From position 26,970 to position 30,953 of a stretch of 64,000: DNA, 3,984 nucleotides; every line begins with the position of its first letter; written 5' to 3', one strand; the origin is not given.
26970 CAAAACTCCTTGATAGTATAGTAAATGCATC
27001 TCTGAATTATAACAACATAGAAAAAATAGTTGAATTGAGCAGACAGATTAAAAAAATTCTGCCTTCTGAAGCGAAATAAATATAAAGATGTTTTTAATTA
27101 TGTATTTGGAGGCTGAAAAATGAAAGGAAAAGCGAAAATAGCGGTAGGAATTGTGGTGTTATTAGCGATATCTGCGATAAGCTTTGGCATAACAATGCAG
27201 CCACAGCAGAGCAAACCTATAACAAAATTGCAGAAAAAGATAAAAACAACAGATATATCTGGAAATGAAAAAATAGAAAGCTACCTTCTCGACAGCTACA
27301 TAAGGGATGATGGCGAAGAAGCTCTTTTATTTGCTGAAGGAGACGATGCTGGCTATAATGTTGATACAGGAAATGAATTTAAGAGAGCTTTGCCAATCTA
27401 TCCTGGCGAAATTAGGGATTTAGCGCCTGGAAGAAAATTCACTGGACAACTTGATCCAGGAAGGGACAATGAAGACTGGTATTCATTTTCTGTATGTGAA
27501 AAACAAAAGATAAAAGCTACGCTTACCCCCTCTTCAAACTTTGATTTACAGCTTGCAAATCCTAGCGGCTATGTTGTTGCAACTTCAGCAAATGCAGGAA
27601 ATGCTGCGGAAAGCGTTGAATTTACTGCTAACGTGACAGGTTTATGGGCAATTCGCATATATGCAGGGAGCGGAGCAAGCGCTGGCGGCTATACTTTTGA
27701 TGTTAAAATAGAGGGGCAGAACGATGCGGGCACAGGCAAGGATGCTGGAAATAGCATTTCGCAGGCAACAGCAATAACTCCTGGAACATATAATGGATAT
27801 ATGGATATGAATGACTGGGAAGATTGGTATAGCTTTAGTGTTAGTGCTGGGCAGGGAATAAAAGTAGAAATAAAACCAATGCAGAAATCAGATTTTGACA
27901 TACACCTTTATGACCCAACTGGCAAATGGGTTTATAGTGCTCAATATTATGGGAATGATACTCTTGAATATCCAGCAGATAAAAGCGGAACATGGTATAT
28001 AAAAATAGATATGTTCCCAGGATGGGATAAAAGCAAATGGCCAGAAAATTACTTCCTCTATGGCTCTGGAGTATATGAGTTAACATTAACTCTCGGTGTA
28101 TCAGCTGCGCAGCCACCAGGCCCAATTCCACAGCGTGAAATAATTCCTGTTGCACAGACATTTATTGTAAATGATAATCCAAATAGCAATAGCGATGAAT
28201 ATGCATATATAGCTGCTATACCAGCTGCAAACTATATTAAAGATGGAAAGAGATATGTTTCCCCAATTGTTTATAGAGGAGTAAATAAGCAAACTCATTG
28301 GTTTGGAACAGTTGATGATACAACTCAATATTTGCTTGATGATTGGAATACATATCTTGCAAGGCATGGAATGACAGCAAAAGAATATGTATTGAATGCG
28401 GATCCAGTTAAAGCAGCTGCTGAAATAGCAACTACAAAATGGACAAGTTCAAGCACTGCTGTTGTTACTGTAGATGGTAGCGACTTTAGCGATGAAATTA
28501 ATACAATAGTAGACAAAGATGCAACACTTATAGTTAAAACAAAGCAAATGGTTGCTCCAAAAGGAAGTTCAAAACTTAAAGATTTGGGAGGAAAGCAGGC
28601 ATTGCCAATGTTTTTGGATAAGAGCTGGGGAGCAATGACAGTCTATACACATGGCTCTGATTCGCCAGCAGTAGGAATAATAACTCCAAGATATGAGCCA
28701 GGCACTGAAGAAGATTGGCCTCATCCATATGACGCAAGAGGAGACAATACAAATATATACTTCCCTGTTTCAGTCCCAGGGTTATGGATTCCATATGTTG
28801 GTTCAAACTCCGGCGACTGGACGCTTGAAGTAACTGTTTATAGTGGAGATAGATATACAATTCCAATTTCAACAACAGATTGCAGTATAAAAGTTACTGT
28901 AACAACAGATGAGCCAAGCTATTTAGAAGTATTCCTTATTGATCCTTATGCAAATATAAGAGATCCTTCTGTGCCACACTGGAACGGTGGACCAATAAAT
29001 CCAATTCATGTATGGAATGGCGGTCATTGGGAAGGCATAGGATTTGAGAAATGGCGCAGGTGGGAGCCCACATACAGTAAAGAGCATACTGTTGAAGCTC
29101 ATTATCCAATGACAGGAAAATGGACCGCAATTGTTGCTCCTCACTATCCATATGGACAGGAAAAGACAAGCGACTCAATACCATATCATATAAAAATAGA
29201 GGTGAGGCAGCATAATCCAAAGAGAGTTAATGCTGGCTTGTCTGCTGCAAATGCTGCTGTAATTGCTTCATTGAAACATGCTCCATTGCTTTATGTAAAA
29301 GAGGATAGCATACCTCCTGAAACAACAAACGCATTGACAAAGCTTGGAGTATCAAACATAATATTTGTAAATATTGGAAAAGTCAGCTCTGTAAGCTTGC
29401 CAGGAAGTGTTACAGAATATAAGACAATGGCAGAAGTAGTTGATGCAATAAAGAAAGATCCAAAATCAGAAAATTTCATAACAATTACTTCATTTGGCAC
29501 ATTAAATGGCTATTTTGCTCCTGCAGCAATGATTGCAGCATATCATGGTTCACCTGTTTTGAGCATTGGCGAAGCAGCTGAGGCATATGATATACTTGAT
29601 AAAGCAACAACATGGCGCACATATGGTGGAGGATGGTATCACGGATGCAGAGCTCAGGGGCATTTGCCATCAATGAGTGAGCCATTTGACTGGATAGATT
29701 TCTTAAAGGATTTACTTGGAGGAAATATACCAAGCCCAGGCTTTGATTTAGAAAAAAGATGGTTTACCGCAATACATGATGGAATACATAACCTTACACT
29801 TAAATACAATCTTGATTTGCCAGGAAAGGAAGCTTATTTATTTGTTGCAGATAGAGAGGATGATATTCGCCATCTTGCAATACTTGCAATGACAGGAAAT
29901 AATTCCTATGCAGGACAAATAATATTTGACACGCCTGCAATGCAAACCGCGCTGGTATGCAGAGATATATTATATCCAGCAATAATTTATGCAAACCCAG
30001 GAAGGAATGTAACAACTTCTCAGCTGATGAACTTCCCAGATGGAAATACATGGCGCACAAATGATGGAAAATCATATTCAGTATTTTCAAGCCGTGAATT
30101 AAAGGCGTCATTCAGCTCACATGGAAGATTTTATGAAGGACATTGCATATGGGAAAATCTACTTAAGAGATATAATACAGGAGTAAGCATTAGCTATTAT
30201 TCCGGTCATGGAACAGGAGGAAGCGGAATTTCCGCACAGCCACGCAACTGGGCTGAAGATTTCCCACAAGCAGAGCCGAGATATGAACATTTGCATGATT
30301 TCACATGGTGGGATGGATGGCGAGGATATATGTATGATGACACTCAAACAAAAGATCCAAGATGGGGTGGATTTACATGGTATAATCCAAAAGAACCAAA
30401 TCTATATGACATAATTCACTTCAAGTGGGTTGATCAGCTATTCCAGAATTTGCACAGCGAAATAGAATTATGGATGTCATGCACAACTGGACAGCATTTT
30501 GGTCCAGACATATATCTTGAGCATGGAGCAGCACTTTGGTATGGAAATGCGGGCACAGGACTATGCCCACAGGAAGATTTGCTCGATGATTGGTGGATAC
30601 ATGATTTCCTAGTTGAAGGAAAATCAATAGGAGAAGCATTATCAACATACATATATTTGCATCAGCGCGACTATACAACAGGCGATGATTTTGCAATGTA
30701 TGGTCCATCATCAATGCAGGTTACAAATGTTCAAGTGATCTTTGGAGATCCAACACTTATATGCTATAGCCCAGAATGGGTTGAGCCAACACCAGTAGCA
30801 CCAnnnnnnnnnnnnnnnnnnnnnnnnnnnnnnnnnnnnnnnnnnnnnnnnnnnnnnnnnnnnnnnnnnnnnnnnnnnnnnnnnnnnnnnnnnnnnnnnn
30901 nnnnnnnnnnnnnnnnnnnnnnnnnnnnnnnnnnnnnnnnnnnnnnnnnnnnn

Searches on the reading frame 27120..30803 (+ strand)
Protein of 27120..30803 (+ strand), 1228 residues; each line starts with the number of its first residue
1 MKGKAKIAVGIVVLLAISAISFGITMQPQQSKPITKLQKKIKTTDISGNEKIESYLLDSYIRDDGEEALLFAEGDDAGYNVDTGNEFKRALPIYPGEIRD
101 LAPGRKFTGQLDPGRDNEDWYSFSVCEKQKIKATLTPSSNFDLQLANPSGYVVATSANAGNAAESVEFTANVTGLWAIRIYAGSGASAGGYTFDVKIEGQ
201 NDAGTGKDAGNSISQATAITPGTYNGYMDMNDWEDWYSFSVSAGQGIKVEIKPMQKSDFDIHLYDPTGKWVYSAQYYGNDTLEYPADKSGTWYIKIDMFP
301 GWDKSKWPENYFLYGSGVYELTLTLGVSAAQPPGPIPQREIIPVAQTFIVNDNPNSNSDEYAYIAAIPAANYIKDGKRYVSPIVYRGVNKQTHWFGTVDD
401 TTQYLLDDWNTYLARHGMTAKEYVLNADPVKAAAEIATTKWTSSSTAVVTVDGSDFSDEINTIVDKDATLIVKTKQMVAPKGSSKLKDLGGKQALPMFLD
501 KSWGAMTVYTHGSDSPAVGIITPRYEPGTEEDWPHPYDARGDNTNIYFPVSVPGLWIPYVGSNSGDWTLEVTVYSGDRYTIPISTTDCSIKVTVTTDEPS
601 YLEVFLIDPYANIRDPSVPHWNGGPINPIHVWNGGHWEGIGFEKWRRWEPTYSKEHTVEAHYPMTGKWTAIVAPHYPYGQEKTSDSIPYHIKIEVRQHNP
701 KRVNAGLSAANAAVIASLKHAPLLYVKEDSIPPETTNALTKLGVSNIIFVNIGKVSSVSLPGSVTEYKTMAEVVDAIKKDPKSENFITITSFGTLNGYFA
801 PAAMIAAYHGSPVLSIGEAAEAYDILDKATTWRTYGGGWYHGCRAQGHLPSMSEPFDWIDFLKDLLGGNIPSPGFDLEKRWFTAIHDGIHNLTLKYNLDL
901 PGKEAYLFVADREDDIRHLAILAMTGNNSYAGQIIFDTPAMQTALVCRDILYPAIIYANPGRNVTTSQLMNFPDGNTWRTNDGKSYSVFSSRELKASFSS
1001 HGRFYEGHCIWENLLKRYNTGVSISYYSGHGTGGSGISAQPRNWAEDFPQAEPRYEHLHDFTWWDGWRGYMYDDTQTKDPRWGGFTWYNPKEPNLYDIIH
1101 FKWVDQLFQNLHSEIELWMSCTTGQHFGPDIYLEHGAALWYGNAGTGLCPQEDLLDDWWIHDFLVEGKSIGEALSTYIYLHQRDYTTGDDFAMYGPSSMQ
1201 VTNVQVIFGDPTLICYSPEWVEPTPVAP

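Call 6: search_protein_families(library=pfam, proteins=[window:27120-30803:+], max_evalue=0.01)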
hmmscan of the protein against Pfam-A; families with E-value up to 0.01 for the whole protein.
window:27120-30803:+ (1228 aa): 1 family
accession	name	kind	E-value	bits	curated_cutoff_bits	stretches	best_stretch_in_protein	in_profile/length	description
PF04151.21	PPC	-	6.6e-17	62.6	25.9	2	118-182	2-70/70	Bacterial pre-peptidase C-terminal domain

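Call 10: search_protein_families(library=pfam, proteins=[window:27120-30803:+], max_evalue=10)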
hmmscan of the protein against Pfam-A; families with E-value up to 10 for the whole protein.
window:27120-30803:+ (1228 aa): 2 families
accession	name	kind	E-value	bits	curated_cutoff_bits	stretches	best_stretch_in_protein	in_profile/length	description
PF04151.21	PPC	-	6.6e-17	62.6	25.9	2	118-182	2-70/70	Bacterial pre-peptidase C-terminal domain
PF13662.12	Toprim_4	-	0.18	12.5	25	1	866-912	27-73/85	Toprim domain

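Call 19: search_protein_families(library=ncbifam, proteins=[window:27120-30803:+], max_evalue=0.01)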
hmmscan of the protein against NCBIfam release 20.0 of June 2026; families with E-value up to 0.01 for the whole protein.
window:27120-30803:+ (1228 aa): 0 families

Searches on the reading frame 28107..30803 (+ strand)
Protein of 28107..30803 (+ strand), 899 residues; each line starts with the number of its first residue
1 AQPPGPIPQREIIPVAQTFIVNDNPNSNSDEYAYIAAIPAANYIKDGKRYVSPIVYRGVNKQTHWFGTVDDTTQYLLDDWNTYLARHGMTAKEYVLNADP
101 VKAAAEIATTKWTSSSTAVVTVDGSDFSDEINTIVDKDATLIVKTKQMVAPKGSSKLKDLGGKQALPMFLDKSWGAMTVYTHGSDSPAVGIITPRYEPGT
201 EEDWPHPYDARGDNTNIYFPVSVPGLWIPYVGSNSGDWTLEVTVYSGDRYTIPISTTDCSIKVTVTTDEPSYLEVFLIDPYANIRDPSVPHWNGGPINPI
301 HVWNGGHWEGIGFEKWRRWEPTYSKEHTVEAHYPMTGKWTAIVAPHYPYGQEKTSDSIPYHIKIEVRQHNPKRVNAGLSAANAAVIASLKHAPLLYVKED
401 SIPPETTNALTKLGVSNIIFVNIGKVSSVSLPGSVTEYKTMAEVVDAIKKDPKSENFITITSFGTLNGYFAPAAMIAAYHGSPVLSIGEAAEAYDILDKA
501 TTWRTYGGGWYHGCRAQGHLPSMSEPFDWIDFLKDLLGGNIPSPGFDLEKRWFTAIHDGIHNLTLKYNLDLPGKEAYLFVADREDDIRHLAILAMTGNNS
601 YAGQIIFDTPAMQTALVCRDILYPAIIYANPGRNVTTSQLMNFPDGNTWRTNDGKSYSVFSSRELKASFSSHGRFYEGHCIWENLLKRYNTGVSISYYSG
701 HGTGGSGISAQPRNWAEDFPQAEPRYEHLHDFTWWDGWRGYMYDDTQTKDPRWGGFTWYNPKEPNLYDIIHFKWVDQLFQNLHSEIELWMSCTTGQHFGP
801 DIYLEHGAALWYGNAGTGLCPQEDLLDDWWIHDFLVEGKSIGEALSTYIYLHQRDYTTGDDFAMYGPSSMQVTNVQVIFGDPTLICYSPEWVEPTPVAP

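Call 30: find_homologous_proteins(query=window:28107-30803:+, max_evalue=0.001)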
Query window:28107-30803:+ (899 aa): 438 proteins with E <= 0.001 among 8000 candidates; the best 120 are listed.
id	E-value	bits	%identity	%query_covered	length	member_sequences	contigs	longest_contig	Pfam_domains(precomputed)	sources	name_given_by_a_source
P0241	0.0e+0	2046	94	98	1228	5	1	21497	PF04151.22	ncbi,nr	ncbi:MAG: PPC domain-containing protein [Thermoplasmatales archaeon]|nr:PPC domain-containing protei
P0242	0.0e+0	1698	78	100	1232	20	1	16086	PF04151.22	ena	-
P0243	0.0e+0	1481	71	99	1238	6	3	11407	PF04151.22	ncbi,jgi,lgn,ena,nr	ncbi:MAG: hypothetical protein FE047_01740 [Thermoplasmata archaeon]|nr:MAG: hypothetical protein FE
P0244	0.0e+0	1461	68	100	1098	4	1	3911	PF04151.22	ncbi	ncbi:MAG: PPC domain-containing protein, partial [Thermoplasmatota archaeon]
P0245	0.0e+0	1442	67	99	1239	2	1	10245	PF04151.22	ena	-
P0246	0.0e+0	1441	67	99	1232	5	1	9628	PF04151.22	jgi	-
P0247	0.0e+0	1433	67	99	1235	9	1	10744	PF04151.22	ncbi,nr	ncbi:MAG: PPC domain-containing protein [Thermoplasmata archaeon]|nr:PPC domain-containing protein [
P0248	0.0e+0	1417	66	100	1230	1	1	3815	-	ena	-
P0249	0.0e+0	1416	66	100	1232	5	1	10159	PF04151.22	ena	-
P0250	0.0e+0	1410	66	100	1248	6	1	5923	PF04151.22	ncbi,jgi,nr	ncbi:MAG: hypothetical protein DRN24_03895 [Thermoplasmata archaeon]|nr:MAG: hypothetical protein DR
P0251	0.0e+0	1406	65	99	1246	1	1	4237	PF04151.22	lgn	-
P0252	0.0e+0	1404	66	99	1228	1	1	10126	PF04151.22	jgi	-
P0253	0.0e+0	1383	66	100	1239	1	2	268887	PF04151.22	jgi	jgi:hypothetical protein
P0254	0.0e+0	1372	65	100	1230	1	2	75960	PF04151.22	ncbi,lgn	-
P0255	0.0e+0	1369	64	100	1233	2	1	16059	PF04151.22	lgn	-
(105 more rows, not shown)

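Call 88: search_protein_families(library=ncbifam, proteins=[P0522], max_evalue=1)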
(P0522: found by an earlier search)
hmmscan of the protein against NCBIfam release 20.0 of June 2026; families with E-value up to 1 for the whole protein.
P0522 (831 aa): 3 families
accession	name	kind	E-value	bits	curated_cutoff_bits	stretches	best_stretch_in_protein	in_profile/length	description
NF033707.1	T9SS_sortase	equivalog_domain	5.8e-24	83.8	420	2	327-580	491-736/1095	type IX secretion system sortase PorU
NF052324.1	PorU_rel_Nterm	equivalog_domain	2e-15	56.1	450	1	276-589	453-778/879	putative type IX secretion system sortase PorU2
NF008424.0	PRK11253.1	equivalog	0.1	11.6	378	1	541-619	123-201/308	muramoyltetrapeptide carboxypeptidase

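Call 92: search_protein_families(library=pfam, proteins=[P0522], max_evalue=0.01)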
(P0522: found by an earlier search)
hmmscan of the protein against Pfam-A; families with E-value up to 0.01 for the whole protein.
P0522 (831 aa): 3 families
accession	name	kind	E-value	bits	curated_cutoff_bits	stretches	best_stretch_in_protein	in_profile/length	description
PF01364.23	Peptidase_C25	-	2e-62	212.1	23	1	240-576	1-374/374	Peptidase family C25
PF08126.16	Propeptide_C25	-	7.9e-35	120.3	22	1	46-227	24-198/205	Propeptide_C25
PF03785.20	Peptidase_C25_C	-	3e-15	56.2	25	1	581-660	1-79/79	Peptidase family C25, C terminal ig-like domain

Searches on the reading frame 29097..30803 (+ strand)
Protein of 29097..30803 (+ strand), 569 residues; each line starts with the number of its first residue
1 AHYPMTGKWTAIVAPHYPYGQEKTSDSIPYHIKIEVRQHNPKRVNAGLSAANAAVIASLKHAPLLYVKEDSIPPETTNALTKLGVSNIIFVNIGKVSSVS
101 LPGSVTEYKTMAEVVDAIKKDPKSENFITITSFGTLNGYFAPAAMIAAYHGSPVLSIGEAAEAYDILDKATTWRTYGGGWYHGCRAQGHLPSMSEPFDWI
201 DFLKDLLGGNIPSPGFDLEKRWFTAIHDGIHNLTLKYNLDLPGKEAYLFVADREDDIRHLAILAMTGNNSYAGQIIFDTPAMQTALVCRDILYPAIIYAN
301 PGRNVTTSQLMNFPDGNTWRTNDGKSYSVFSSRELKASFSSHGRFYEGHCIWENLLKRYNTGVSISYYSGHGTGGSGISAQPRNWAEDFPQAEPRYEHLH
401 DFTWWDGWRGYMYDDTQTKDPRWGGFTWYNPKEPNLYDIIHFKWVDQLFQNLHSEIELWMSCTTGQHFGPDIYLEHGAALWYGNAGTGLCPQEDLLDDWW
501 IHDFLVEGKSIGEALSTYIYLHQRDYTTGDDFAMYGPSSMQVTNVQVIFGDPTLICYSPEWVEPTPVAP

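Call 20: search_protein_families(library=pfam, proteins=[window:29097-30803:+], max_evalue=10)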
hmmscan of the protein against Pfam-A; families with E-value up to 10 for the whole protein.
window:29097-30803:+ (569 aa): 1 family
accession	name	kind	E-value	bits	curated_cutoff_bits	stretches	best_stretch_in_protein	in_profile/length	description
PF13662.12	Toprim_4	-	0.14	12.8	25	1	207-253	27-73/85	Toprim domain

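Call 45: predict_structure(alignment_id=A1)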
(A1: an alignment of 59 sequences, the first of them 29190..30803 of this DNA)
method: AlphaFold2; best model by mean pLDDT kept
length: 538 residues; sequences in the alignment: 59
mean_pLDDT: 84.8   pTM: 0.89
mean pLDDT of the five models: 84.8, 84.5, 84.3, 82.2, 82.0
residues with pLDDT >= 90: 291; 70-90: 156; 50-70: 78; < 50: 13
segments of 3 or more residues with pLDDT < 50: 1-3, 343-345
pLDDT, mean of each block of 10 residues (from residue 1): 60 95 96 93 92 90 95 95 97 96 89 98 95 93 81 77 84 81 78 97 94 95 92 96 96 97 92 85 75 89 89 85 86 84 55 72 71 65 57 54 56 77 88 82 94 73 82 95 95 92 89 90 91 55
secondary structure, 60 per line:
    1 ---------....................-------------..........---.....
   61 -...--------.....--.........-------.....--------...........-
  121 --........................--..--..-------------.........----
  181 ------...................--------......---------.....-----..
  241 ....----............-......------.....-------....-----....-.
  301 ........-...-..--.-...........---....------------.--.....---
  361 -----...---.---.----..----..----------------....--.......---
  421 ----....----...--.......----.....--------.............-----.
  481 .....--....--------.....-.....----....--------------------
elements in order: H10-29 H43-52 E56-60 E73-77 H80-88 E96-100 H109-119 E123-125 H126-146 H168-176 H187-205 E214-219 H229-233 E239-244 H249-260 H262-267 E274-278 E286-289 E295-298 H300-308 H321-330 E334-337 H354-357 H405-408 H411-417 E425-428 H438-444 E449-453 H462-474 H480-485 H488-491 H500-504 H506-510 E515-518

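Call 48: fold_search(model_id=the predicted structure, library=pdb)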
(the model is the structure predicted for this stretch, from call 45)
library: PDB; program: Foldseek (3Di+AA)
matches with E <= 10: 305; with E <= 0.001: 4
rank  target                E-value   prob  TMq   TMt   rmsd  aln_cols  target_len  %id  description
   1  1cvr                  3.4e-08  1.00  0.41  0.50   8.5       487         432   11  Crystal structure of the Arg specific cysteine proteinase gingipain R (RGPB) (released 2000-03-01)
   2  6i9a_A                1.1e-06  1.00  0.40  0.46   7.7       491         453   12  Porphyromonas gingivalis gingipain K (Kgp) in complex with inhibitor KYT-36 (released 2019-03-13)
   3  4rbm                  1.4e-06  1.00  0.38  0.45  11.1       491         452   10  Porphyromonas gingivalis gingipain K (Kgp) catalytic and immunoglobulin superfamily-like domains (released 2014-10-08)
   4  5fc3_B                4.5e-04  0.99  0.28  0.31  14.2       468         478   12  Structural basis of cohesin cleavage by separase (released 2016-03-30)
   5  5mz6_1                1.0e-03  0.99  0.28  0.16  13.6       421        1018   12  Cryo-EM structure of a Separase-Securin complex from Caenorhabditis elegans at 3.8 A resolution (released 2017-03-08)
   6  7y84_C                1.4e-03  0.99  0.29  0.25  10.6       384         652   10  CryoEM structure of type III-E CRISPR Craspase gRAMP-crRNA in complex with TPR-CHAT protease (released 2022-12-14)
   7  9hma                  1.6e-03  0.94  0.26  0.12  17.6       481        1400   12  Cryo-EM structure of apo human separase (released 2025-09-03)
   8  7nj0_A                3.7e-03  0.96  0.30  0.15  16.9       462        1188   11  CryoEM structure of the human Separase-Cdk1-cyclin B1-Cks1 complex (released 2021-08-04)
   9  7nj1_A                3.7e-03  0.77  0.29  0.13  20.8       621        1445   12  CryoEM structure of the human Separase-Securin complex (released 2021-08-04)
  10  8eex_B                3.7e-03  0.63  0.26  0.21  18.6       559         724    8  Cas7-11 in complex with Csx29 (released 2022-11-16)
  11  9hn0_B                3.9e-03  0.98  0.30  0.11  13.5       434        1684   12  Cryo-EM structure of human separase bound to SCC1 (310-550 aa) (released 2025-09-03)
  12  5fc2_B                6.1e-03  0.96  0.29  0.32  14.8       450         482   12  Structure of a separase in complex with a pAMK peptide containing a phospho-serine (released 2016-03-30)
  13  8d9h_E                7.7e-03  0.97  0.28  0.24   8.9       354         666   10  gRAMP-TPR-CHAT match PFS target RNA(Craspase) (released 2023-06-14)
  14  9hn4_B                1.3e-02  0.96  0.30  0.13   8.9       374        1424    9  Cryo-EM structure of human separase bound to phosphorylated SCC1 (310-550 aa) (released 2025-09-03)
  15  5fby_A                1.4e-02  0.90  0.29  0.31  13.8       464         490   13  Crystal structure of ctSPD (released 2016-03-30)
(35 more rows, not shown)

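Call 88: search_protein_families(library=ncbifam, proteins=[window:29190-30803:+], max_evalue=1)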
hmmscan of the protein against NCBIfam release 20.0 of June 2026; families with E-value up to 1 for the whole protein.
window:29190-30803:+ (538 aa): 0 families
